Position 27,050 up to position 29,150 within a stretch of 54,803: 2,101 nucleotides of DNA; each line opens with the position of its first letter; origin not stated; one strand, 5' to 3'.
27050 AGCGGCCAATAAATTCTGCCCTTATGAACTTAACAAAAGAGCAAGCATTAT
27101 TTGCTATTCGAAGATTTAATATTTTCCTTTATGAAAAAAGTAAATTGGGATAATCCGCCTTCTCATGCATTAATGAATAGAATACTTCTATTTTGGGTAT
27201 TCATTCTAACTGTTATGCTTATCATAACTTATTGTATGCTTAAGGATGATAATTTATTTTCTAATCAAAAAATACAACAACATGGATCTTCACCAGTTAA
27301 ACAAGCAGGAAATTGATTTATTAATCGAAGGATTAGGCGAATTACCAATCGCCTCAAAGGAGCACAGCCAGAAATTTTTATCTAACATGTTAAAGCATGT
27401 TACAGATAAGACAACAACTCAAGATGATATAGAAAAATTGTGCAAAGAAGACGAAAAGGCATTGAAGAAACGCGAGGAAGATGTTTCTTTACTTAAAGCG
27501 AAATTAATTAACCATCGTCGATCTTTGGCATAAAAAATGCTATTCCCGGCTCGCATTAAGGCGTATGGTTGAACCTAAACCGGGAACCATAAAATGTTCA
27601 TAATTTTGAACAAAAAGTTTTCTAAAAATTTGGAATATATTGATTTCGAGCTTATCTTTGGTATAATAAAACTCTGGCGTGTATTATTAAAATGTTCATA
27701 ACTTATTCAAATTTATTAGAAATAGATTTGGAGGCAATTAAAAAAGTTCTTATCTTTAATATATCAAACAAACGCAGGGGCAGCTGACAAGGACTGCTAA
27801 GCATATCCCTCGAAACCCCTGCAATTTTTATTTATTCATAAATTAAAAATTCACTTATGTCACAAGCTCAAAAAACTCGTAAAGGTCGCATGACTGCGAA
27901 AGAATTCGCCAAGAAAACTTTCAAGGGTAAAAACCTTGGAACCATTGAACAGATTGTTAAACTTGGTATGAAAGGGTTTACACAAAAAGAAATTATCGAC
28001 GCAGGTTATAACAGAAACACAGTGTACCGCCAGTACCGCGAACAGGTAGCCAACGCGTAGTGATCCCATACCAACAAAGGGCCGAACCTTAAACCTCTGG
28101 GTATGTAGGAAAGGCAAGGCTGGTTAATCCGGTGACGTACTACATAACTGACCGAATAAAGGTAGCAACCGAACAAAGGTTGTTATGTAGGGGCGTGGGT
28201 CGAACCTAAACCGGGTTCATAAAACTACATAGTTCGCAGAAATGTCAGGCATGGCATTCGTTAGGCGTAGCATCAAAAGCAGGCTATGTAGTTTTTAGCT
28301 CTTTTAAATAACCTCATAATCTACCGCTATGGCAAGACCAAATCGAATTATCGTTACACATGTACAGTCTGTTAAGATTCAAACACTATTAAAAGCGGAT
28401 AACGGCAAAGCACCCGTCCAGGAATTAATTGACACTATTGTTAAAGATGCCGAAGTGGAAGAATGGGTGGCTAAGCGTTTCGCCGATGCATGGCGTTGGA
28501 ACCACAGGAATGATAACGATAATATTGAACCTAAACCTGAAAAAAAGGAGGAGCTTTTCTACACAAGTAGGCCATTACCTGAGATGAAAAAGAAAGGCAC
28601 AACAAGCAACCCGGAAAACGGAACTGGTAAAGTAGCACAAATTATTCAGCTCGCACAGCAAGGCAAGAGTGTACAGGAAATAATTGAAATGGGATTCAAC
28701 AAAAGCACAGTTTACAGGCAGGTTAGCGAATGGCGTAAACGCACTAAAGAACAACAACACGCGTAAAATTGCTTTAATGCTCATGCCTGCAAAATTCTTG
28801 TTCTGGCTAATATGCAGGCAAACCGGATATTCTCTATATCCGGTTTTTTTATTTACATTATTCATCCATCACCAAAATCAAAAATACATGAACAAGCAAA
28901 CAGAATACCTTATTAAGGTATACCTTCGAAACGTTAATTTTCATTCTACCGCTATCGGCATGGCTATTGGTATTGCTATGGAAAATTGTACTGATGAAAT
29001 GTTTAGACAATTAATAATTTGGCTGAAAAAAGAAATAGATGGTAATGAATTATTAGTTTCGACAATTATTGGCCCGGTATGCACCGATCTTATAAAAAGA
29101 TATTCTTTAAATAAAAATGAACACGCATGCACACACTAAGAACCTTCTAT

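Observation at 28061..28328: G+C-rich 268-nt untranslated spacer built from interleaved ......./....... arms: candidate switch-like or processed phage RNA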

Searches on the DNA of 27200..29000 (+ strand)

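Call 5: search_rna_families(source=window, start=27300, end=29000, threshold=evalue, max_evalue=10, show_alignments=3)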
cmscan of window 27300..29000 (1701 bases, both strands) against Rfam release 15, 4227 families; matches with E-value up to 10: 5.
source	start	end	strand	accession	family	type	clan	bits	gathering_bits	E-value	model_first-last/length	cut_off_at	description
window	28760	28860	+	RF00121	MicC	Gene; sRNA;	-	19.8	90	6.4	1-123/123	no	MicC RNA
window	27563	27675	+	RF04324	Pestivirus-3UTR-SLIV-SLIII-SLII-CSFV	Gene; sRNA;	CL00151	18.7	150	2.1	1-170/170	no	Pestivirus 3' UTR SLIV, SLIII and SLII classical swine fever virus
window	28814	28889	-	RF00116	C0465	Gene; sRNA;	-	18.3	40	3.5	1-78/78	no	C0465 RNA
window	28420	28600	+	RF03166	glycine-GGAnGA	Cis-reg; riboswitch;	CL00125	15.2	110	2.6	1-177/177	no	glycine-GGAnGA riboswitch aptamer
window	27667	27798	+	RF02590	Spy1186876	Gene; sRNA;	-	13.5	208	5.5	1-243/243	no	S. pyogenes small RNA 1186876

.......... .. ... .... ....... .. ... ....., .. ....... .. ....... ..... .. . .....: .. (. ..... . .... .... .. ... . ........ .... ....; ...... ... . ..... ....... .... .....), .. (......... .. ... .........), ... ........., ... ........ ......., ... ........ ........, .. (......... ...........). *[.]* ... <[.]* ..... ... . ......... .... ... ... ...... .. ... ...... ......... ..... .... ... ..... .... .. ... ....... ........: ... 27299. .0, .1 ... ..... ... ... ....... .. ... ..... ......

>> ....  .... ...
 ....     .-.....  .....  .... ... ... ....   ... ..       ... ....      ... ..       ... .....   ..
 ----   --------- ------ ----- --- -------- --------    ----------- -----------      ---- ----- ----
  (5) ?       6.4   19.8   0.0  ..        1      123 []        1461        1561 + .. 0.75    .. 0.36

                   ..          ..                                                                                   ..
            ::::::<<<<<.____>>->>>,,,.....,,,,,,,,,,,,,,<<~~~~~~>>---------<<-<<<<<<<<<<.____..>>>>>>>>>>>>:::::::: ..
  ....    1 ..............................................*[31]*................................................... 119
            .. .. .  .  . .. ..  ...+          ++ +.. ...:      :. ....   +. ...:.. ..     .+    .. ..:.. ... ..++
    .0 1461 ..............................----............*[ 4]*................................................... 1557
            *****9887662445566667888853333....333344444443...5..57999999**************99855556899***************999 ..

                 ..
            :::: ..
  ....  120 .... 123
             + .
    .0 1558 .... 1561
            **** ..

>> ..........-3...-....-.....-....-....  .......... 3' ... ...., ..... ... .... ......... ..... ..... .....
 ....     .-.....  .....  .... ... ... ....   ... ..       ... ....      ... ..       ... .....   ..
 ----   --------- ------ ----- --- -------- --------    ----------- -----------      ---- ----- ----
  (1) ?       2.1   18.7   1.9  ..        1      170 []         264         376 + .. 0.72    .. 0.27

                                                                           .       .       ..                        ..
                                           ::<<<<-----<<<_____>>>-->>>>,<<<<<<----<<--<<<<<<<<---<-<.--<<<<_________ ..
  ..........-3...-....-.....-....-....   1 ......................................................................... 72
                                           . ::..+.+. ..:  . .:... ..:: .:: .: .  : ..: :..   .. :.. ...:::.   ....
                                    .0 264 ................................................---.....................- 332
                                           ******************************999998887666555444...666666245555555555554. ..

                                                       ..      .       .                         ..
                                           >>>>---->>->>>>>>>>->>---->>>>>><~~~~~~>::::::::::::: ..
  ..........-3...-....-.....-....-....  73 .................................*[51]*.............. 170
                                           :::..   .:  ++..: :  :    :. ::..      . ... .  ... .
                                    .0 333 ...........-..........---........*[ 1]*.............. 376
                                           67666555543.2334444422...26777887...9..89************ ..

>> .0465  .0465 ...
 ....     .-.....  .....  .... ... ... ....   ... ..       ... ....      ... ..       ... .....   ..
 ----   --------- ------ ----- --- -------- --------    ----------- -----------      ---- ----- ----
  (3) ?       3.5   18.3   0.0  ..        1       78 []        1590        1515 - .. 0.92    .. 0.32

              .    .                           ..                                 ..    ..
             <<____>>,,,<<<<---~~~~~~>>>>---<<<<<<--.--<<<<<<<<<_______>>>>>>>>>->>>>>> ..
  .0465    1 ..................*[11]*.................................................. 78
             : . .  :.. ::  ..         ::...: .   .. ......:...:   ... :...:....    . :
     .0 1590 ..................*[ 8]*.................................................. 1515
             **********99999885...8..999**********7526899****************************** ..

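Call 12: search_dna_similar(query=window:27500-28800:+, collection=phages, mode=distant, max_rows=30)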
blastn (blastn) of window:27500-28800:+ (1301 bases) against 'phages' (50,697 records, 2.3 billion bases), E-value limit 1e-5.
No match.

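Call 45: build_rna_model(alignment_id=A3, structure=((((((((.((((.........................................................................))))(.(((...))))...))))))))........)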
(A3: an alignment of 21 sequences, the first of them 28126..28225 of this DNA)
Model R1 built from alignment A3 (21 sequences, 121 columns); structure: as given.
model positions 86; base pairs 16; branch points 1; effective number of sequences 9.55; information 0.661 bits per position. Calibrated on 0.2 Mb of random sequence (short: E-values are rough).
structure used (alignment columns):
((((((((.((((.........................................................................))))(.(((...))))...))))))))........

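Call 46: search_with_rna_model(model_id=R1, sources=[window, L001, L004, L005, L006, L007, L008, L009, L011, L013, L014, L015, L016, L017, L018, L019, L020], max_evalue=10)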
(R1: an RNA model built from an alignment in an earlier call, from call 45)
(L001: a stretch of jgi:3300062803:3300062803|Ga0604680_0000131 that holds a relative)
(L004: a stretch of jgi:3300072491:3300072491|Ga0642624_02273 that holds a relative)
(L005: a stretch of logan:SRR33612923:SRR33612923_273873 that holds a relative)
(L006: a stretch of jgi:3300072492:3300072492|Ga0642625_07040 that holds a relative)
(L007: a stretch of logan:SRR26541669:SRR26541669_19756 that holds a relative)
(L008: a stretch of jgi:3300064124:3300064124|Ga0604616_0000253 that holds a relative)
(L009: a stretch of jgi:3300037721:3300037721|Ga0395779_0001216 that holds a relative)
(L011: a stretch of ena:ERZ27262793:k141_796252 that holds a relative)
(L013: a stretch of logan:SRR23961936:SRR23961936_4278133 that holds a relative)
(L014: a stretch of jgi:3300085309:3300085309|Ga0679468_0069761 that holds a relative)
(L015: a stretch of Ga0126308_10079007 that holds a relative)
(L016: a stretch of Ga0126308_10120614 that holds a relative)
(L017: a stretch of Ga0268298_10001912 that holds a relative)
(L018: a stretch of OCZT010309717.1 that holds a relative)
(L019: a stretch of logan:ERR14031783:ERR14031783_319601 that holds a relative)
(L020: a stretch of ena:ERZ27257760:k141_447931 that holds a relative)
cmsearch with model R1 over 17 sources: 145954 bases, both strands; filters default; matches with E-value up to 10: 25.
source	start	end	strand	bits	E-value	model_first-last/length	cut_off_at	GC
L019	2273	2361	+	77.7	2.6e-22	1-86/86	no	0.43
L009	3750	3852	+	74.9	2e-21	1-86/86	no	0.43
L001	3765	3864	+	70.1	7.2e-20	1-86/86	no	0.42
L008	2270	2369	+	69.4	1.3e-19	1-86/86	no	0.42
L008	443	524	+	68.5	2.5e-19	1-86/86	no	0.44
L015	1651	1735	+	68.1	3.2e-19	1-86/86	no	0.48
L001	2088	2169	+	67.3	6.2e-19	1-86/86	no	0.44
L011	3614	3686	+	66.2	1.4e-18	1-86/86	no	0.55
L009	1552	1635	+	65.7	2e-18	1-86/86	no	0.48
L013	2769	2860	+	62.5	2.2e-17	1-86/86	no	0.43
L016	800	893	+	61.6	4.4e-17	1-86/86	no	0.48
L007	3783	3875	+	60.8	7.7e-17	1-86/86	no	0.51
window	28126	28225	+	59.6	2e-16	1-86/86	no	0.46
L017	8949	8999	+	58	6.3e-16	1-86/86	no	0.49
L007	3564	3638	+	56.4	2.2e-15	1-86/86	no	0.59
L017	9134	9187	+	55.6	4.1e-15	1-86/86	no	0.41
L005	3720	3837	+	53.3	2.2e-14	1-86/86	no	0.46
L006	3721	3838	+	53.3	2.2e-14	1-86/86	no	0.46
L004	3722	3839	+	52.2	5.2e-14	1-86/86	no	0.46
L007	1226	1317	+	38.7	1.2e-09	1-86/86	no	0.48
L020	2001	2055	+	30.1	7.8e-07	1-86/86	no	0.49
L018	380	471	-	28.8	2e-06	1-86/86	no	0.38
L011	3826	3910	+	27.2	7.2e-06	1-86/86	no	0.45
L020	1167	1250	+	18.3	0.0055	1-86/86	no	0.48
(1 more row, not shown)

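Call 54: search_with_rna_model(model_id=R1, sources=[L022, L023, L018, L015, L016], max_evalue=1, show_alignments=3)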
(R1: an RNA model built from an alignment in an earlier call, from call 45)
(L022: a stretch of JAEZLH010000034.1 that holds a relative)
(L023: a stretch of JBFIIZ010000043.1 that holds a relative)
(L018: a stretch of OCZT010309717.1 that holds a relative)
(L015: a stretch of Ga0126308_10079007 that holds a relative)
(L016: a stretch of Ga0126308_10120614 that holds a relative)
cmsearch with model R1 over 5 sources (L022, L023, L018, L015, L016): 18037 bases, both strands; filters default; matches with E-value up to 1: 5.
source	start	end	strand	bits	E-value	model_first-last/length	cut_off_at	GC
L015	1651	1735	+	68.1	4e-20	1-86/86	no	0.48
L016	800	893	+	61.6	5.4e-18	1-86/86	no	0.48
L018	380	471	-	28.8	2.5e-07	1-86/86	no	0.38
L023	2804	2864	+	21.8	4.8e-05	1-86/86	no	0.46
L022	3760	3858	-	16.7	0.0022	8-71/86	no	0.35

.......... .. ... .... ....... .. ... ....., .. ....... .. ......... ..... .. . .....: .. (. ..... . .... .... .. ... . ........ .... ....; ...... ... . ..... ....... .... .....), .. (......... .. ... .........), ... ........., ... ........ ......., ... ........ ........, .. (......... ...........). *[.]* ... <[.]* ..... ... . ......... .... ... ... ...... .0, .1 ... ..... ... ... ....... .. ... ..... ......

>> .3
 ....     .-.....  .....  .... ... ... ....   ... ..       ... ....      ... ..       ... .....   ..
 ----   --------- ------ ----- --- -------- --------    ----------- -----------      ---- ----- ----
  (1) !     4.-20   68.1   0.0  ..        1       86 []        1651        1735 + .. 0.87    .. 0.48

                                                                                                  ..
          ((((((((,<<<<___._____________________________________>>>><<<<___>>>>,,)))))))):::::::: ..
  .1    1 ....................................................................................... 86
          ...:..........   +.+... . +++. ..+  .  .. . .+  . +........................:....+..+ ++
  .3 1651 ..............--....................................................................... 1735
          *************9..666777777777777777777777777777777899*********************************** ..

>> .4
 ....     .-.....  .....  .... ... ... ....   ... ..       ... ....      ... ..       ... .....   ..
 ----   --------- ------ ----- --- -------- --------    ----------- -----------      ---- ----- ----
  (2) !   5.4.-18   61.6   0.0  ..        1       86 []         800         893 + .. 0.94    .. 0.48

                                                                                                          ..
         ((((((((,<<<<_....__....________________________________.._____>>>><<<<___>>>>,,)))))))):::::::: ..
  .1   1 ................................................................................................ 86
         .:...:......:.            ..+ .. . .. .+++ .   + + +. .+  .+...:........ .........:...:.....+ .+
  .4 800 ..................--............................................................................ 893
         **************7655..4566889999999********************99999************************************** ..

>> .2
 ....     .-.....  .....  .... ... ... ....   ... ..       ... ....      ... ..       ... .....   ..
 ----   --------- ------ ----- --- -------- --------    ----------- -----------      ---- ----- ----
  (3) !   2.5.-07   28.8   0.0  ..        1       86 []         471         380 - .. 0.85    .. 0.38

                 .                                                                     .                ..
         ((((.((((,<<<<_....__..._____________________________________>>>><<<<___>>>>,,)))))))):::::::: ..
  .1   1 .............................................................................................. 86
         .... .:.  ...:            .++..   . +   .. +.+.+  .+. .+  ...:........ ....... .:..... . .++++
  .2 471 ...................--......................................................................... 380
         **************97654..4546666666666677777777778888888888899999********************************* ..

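Call 60: search_with_rna_model(model_id=R1, source=window, start=27200, end=28900, filters=off, max_evalue=10, show_alignments=4)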
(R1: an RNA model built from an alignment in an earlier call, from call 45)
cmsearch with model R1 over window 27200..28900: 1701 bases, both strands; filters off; matches with E-value up to 10: 15.
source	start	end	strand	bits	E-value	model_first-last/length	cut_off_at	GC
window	28126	28225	+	59.6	2.3e-18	1-86/86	no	0.46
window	27543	27595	+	35.4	1.7e-10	1-86/86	no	0.47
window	27919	27949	+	10.6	0.021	1-86/86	no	0.35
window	27613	27629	+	5.9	0.69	1-86/86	no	0.12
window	28642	28662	-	5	1.4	1-86/86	no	0.48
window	27712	27729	-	4.5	2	1-86/86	no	0.11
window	28733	28751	+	4.2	2.6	1-86/86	no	0.42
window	27256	27273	+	4.1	2.6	1-86/86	no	0.11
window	27601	27619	-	4.1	2.6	1-86/86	no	0.16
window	27626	27641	-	3.8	3.3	1-86/86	no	0.12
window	27383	27410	+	3.6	3.8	1-86/86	no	0.29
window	28820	28855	+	3.6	3.8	1-86/86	no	0.28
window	28860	28886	+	3.4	4.6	1-86/86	no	0.26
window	28291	28363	-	2.7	7.7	1-86/86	no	0.34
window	27374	27402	-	2.6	8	1-86/86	no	0.21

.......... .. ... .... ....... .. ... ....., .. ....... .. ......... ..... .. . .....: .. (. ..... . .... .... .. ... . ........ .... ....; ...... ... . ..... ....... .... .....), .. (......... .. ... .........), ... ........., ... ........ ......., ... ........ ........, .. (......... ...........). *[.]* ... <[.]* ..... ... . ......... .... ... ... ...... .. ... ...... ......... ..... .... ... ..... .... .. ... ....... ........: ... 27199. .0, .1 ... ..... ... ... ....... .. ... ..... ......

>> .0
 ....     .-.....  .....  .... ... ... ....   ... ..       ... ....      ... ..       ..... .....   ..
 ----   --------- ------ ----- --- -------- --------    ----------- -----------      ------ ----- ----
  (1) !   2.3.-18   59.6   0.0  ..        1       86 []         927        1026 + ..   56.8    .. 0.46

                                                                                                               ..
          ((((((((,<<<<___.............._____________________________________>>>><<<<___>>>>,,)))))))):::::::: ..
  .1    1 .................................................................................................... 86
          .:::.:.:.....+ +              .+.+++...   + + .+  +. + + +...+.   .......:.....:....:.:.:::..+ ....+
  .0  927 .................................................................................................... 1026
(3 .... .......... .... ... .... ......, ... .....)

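Call 65: search_rna_families(source=window, start=28050, end=28335, threshold=evalue, max_evalue=10, show_alignments=3)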
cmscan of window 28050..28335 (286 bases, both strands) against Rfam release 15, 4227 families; matches with E-value up to 10: 0.
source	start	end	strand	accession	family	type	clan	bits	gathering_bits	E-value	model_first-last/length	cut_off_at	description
